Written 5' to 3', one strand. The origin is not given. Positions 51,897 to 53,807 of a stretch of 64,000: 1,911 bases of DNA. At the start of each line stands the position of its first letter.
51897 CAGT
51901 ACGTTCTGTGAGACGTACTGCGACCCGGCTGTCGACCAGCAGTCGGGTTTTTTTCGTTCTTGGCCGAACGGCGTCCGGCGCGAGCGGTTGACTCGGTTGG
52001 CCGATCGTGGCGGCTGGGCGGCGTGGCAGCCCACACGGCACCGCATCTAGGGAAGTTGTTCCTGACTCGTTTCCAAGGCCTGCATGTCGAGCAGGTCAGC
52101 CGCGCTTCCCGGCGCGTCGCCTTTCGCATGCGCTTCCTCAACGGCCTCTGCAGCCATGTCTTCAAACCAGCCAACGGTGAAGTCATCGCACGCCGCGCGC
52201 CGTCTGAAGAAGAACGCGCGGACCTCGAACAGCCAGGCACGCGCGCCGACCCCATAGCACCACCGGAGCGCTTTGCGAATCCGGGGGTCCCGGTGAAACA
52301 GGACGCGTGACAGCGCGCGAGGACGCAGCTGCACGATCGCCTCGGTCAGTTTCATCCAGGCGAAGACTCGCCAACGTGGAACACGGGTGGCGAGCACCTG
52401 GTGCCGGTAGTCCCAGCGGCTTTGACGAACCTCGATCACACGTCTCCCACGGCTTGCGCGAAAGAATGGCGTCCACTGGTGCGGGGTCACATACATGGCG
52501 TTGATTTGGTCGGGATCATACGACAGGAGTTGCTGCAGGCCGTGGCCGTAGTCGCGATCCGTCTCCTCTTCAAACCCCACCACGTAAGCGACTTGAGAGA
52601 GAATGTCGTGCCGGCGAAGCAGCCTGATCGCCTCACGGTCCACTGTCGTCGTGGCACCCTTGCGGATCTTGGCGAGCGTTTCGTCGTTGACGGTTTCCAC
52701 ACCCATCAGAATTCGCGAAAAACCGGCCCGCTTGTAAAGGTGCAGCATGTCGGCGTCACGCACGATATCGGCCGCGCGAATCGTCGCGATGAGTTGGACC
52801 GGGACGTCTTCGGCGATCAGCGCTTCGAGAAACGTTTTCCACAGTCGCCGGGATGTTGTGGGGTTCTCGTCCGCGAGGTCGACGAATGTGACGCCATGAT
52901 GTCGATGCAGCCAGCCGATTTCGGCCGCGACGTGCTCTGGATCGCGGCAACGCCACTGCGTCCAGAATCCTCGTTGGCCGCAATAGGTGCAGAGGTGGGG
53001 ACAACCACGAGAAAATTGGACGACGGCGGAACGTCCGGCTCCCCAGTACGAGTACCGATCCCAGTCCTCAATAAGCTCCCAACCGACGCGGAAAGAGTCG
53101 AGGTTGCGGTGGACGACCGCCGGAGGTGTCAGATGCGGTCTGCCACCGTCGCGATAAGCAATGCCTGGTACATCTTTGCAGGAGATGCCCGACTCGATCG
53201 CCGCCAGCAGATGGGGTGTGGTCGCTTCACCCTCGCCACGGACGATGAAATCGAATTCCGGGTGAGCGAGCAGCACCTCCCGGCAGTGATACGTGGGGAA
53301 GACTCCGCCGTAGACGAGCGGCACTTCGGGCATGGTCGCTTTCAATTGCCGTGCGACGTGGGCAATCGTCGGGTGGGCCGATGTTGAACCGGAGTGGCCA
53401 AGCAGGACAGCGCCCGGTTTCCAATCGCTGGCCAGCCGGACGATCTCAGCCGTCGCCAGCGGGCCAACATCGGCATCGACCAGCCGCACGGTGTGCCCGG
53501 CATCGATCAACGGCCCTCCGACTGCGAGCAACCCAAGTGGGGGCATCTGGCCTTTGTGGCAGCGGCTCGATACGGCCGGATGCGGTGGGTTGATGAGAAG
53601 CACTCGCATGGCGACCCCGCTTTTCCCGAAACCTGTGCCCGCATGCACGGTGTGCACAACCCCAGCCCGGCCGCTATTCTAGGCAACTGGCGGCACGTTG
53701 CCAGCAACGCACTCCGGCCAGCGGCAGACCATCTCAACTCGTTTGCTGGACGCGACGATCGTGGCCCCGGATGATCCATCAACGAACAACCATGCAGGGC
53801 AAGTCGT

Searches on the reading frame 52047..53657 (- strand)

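Call 91: search_protein_families(library=pfam, proteins=[window:52047-53657:-], max_evalue=0.0001)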
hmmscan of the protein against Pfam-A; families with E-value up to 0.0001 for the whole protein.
window:52047-53657:- (536 aa): 2 families
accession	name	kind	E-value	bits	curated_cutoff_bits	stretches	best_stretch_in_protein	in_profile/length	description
PF02310.24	B12-binding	-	9e-20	71.2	32.1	1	33-150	7-120/121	B12 binding domain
PF04055.27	Radical_SAM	-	3.7e-18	66.7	29.5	1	214-369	2-158/166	Radical SAM superfamily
